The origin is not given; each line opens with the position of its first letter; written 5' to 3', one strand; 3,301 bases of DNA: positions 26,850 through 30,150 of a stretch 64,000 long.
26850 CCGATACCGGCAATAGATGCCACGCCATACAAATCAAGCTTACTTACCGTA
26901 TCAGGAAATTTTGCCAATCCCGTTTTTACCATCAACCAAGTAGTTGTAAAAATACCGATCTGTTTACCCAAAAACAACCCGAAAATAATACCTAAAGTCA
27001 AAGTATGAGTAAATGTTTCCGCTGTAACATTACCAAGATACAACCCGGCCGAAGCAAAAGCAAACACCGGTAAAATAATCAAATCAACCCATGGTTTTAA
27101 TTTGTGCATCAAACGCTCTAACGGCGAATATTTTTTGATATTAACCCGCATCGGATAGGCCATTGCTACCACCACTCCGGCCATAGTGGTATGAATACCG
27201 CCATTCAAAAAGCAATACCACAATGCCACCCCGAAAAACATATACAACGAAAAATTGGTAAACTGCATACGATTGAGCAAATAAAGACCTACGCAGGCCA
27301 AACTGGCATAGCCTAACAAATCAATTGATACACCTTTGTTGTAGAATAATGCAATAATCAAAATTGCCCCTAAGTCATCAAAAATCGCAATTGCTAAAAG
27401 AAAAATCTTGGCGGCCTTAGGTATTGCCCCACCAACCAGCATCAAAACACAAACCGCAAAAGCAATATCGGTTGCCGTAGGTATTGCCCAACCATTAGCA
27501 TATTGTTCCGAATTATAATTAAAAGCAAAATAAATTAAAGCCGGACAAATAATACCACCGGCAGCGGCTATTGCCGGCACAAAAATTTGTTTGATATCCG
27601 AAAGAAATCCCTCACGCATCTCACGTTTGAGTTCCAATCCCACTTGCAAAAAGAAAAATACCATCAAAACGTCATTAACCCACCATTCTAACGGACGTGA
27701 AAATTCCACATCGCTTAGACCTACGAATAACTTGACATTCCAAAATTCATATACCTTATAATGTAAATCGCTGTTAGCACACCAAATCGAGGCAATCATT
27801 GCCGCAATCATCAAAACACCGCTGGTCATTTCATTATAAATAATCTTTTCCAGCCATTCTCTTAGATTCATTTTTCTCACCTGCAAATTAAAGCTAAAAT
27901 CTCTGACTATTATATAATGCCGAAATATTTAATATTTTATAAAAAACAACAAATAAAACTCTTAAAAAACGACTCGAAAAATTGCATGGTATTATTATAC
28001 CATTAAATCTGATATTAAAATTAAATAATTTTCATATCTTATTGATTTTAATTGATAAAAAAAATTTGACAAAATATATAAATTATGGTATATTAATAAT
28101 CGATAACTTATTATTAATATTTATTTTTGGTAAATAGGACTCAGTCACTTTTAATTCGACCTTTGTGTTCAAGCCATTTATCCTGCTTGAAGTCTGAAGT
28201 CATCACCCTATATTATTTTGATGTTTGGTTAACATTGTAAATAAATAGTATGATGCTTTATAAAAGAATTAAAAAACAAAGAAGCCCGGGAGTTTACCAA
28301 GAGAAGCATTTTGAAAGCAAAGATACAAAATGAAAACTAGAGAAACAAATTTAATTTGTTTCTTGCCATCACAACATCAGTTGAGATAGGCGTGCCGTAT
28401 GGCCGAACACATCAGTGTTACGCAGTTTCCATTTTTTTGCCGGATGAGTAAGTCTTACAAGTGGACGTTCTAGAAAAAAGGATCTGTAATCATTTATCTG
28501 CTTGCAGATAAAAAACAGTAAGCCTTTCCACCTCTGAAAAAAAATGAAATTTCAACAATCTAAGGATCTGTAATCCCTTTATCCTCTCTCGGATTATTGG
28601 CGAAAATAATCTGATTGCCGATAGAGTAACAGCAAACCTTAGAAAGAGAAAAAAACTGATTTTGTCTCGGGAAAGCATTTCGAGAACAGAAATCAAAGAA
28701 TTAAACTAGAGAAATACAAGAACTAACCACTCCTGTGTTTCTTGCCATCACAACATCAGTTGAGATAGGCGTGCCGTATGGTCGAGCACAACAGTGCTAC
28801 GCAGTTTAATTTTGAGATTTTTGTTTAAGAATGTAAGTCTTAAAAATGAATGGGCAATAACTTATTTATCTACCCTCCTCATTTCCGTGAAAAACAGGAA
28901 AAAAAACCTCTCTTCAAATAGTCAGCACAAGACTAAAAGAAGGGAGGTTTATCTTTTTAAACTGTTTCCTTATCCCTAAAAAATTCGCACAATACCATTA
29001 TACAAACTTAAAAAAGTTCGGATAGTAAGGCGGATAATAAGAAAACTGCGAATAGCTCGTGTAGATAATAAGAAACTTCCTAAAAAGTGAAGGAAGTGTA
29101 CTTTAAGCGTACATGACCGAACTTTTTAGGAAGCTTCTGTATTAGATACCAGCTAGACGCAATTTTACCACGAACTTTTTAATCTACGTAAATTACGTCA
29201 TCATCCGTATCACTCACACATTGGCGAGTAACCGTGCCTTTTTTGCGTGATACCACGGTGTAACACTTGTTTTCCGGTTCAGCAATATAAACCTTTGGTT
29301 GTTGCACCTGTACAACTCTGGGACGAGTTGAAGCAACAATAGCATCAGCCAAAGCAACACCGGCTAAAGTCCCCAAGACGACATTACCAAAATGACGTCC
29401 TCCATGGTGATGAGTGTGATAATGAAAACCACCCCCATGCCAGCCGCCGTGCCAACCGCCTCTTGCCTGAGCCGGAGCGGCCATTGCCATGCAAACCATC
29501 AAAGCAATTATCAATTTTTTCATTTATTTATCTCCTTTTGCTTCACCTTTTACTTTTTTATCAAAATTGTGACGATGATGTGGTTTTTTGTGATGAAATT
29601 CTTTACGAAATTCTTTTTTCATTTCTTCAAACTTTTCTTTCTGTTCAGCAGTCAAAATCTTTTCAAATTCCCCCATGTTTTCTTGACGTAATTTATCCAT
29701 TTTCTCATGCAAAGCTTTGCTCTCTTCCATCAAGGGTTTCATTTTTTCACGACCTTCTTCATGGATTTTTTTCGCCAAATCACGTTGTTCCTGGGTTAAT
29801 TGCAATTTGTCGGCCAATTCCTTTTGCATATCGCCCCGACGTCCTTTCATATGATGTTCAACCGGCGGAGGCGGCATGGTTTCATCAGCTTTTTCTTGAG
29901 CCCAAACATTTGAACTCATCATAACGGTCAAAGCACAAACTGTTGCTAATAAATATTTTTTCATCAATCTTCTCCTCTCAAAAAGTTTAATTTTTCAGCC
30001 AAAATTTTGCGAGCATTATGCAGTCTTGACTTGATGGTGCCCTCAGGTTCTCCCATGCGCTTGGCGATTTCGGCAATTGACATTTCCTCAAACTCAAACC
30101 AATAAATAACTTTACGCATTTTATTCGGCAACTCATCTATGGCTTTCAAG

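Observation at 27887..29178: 1.3-kb ORF-free region downstream of a near-consensus promoter, a probable non-coding RNA locus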

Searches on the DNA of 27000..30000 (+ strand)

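Call 3: search_rna_families(source=window, start=27000, end=30000, threshold=evalue, max_evalue=1, show_alignments=5)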
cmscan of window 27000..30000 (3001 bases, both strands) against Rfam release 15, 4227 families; matches with E-value up to 1: 1.
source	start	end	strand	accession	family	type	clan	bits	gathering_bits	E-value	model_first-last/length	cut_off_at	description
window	29284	29371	+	RF02474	GlsR5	Gene; snRNA; snoRNA; CD-box;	-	20.2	100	0.16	1-89/89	no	Small nucleolar RNA GlsR5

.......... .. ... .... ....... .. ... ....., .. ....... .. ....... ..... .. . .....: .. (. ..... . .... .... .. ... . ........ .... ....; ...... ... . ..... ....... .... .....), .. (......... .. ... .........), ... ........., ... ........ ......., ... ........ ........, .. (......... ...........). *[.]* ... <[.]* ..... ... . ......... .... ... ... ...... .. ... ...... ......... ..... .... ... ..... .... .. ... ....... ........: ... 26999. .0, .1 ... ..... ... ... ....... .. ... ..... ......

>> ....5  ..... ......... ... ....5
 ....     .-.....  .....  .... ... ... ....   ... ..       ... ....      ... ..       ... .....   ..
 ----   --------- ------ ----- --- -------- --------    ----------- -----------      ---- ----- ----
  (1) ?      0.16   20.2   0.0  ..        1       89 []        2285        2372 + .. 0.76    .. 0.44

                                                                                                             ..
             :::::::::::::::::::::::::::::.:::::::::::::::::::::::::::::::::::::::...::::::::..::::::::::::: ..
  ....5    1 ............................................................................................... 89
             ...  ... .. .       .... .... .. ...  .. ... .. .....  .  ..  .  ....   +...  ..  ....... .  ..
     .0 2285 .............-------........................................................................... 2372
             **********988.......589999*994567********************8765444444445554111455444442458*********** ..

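Call 19: search_dna_similar(query=window:28096-29178:+, collection=plasmids, mode=distant, max_evalue=0.01)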
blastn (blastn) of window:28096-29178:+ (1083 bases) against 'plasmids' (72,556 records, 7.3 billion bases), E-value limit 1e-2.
No match.

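Call 20: search_dna_similar(query=window:28096-29178:+, collection=phages, mode=distant, max_evalue=0.01)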
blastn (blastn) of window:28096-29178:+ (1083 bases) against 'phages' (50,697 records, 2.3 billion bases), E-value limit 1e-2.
No match.

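Call 22: search_rna_families(source=window, start=28090, end=28970, threshold=evalue, max_evalue=10, show_alignments=4)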
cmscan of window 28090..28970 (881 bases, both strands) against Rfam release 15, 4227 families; matches with E-value up to 10: 5.
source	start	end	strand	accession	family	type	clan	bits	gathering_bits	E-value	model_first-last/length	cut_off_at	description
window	28800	28951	+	RF02921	RT-14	Gene; sRNA;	-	28.3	48.1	0.12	1-144/144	no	RT-14 RNA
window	28888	28969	+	RF02445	SpR14_sRNA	Gene; sRNA;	-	21.9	50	2.6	1-80/80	no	Streptococcus sRNA SpR14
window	28834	28958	+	RF02371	PyrG_leader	Cis-reg; leader;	-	20.6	65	5.1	1-78/78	no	PyrG leader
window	28636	28701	+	RF03002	lysM-Prevotella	Cis-reg;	-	20.1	66.6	2.8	1-66/66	no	lysM-Prevotella RNA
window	28307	28385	-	RF01226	snoZ5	Gene; snRNA; snoRNA; CD-box;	CL00045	16.2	60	9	1-113/113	no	Small nucleolar RNA Z5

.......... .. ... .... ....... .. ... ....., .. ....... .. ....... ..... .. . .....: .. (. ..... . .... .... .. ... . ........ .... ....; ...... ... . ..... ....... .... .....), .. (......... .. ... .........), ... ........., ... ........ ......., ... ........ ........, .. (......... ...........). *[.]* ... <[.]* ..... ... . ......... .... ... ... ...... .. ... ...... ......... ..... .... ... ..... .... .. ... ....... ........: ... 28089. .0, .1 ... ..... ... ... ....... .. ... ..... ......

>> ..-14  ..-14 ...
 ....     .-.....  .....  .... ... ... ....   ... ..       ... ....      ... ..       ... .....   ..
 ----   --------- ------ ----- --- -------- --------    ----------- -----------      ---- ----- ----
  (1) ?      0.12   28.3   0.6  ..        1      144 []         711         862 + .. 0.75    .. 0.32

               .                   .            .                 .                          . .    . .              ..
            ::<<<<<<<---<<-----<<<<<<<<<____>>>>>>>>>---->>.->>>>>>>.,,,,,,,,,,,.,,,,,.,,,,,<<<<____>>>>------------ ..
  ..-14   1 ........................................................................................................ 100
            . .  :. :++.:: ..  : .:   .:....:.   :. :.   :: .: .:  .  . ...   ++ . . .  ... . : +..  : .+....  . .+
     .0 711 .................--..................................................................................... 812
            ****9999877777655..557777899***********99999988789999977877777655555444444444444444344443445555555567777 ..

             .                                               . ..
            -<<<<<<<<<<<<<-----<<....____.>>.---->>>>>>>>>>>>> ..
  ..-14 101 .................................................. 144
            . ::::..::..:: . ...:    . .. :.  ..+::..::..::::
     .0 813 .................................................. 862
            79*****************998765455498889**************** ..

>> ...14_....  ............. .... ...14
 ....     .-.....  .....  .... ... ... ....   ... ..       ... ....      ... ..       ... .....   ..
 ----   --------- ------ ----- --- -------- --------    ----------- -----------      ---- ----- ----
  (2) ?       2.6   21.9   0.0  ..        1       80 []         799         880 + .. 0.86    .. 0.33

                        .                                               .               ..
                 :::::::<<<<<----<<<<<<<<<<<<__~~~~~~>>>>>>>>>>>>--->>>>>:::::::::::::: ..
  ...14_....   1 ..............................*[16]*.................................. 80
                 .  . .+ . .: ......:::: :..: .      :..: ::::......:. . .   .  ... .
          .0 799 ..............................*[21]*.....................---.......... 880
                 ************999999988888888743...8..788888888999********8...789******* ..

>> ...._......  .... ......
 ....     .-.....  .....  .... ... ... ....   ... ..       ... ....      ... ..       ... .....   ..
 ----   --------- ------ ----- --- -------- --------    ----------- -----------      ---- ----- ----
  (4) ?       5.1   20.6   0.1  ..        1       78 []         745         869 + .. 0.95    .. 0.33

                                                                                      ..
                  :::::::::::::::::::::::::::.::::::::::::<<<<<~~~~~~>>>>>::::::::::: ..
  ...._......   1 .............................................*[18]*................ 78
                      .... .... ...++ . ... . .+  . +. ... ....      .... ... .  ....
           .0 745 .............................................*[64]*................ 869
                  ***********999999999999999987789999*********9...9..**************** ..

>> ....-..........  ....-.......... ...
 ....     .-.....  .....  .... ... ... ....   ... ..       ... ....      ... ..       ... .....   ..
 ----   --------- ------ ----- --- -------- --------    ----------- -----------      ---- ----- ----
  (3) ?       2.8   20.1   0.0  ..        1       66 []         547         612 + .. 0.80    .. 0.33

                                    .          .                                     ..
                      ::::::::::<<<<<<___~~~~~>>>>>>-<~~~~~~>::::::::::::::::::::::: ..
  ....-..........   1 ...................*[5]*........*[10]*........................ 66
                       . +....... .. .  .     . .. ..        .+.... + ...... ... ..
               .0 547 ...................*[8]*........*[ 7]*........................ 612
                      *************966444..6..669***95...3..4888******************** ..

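Call 23: search_rna_families(source=L003, start=6300, end=7350, threshold=evalue, max_evalue=1, show_alignments=2)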
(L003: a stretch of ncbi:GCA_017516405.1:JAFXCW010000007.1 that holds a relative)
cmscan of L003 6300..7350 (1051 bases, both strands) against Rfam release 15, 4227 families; matches with E-value up to 1: 7.
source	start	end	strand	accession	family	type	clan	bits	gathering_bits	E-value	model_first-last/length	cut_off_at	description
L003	6367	6447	-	RF03845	mir-3327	Gene; miRNA;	-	34.2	85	0.00028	1-89/89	no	mir-3327 microRNA precursor family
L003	6348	6471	-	RF02625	WsnRNA46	Gene; sRNA;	-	26.5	65.3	0.0082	1-151/151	no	Wolbachia sRNA 46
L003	6378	6440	-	RF00697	mir-186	Gene; miRNA;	-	21.4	70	0.31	1-82/82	no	mir-186 microRNA precursor family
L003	6503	6574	-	RF04180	BTnc231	Gene; sRNA;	-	19.8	80.4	0.22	80-153/154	no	Bacteroides sRNA BTnc231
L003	6494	6617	+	RF01808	MicX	Gene; sRNA;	-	18.3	75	0.21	1-194/194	no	MicX Vibrio cholerae sRNA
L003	6496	6532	-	RF00489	ctRNA_p42d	Gene; antisense;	-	18.1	50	0.8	1-46/46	no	ctRNA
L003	6710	6728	-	RF02914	DUF805b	Cis-reg;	CL00115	15.6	35.6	0.22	1-35/35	no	DUF805b RNA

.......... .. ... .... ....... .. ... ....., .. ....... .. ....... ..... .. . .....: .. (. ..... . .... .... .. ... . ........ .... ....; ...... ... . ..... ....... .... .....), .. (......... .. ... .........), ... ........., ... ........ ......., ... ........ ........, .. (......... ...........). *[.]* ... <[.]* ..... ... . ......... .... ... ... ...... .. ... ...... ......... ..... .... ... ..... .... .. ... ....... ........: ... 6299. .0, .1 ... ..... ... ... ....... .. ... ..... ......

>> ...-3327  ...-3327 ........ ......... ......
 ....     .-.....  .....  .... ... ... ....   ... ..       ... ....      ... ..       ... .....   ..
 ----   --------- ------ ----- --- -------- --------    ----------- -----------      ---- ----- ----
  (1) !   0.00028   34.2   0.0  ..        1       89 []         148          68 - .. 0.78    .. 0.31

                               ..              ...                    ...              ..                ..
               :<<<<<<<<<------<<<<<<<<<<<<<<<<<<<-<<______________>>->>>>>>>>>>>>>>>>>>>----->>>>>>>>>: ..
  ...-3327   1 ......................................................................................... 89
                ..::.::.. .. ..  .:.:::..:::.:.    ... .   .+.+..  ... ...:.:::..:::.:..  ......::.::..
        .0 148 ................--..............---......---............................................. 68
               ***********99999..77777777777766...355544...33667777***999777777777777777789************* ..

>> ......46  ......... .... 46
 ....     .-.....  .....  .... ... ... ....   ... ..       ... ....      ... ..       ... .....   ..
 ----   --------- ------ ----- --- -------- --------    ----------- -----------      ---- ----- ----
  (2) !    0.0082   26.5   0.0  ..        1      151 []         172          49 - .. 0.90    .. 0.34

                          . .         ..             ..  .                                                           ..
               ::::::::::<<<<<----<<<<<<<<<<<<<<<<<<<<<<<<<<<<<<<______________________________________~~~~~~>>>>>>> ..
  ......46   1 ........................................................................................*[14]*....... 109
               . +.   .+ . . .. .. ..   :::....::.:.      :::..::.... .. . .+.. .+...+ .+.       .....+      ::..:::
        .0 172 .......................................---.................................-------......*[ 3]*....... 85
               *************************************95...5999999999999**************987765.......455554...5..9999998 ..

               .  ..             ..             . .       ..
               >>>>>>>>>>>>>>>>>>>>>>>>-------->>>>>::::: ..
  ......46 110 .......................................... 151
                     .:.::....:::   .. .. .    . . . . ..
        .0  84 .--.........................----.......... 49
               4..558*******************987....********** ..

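Call 61: build_rna_model(alignment_id=A6, structure=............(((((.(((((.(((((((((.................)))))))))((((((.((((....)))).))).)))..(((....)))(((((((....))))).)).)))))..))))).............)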
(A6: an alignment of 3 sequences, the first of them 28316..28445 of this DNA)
Model R1 built from alignment A6 (3 sequences, 143 columns); structure: as given.
model positions 141; base pairs 39; branch points 3; effective number of sequences 1.06; information 0.589 bits per position. Calibrated on 0.2 Mb of random sequence (short: E-values are rough).
structure used (alignment columns):
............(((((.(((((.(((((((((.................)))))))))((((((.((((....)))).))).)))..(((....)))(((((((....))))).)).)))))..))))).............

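Call 62: search_with_rna_model(model_id=R1, source=window, max_evalue=10, filters=off)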
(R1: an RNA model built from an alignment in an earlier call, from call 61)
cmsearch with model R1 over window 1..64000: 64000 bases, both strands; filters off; matches with E-value up to 10: 53.
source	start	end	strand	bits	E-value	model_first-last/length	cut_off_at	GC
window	28685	28826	+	156.9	9.8e-35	1-141/141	no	0.38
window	28316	28445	+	138.7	2e-30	1-141/141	no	0.38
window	28684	28825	-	23.8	0.0029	1-141/141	no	0.39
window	25735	25785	-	20.9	0.014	1-141/141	no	0.24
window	14352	14492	-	17.1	0.11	1-141/141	no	0.35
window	6736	6788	-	17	0.12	1-141/141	no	0.21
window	36260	36322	-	16.5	0.15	1-141/141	no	0.25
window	59395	59457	-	15.8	0.22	1-141/141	no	0.29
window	41178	41218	-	15.8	0.23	1-141/141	no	0.2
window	28323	28439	-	15.7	0.24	1-141/141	no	0.37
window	25635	25784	+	14.5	0.46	1-141/141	no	0.33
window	41171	41228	+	13.9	0.64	1-141/141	no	0.31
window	55761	55812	+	13.8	0.66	1-141/141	no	0.19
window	36261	36323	+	13.3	0.88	1-141/141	no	0.25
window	20518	20632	-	13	1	1-141/141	no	0.33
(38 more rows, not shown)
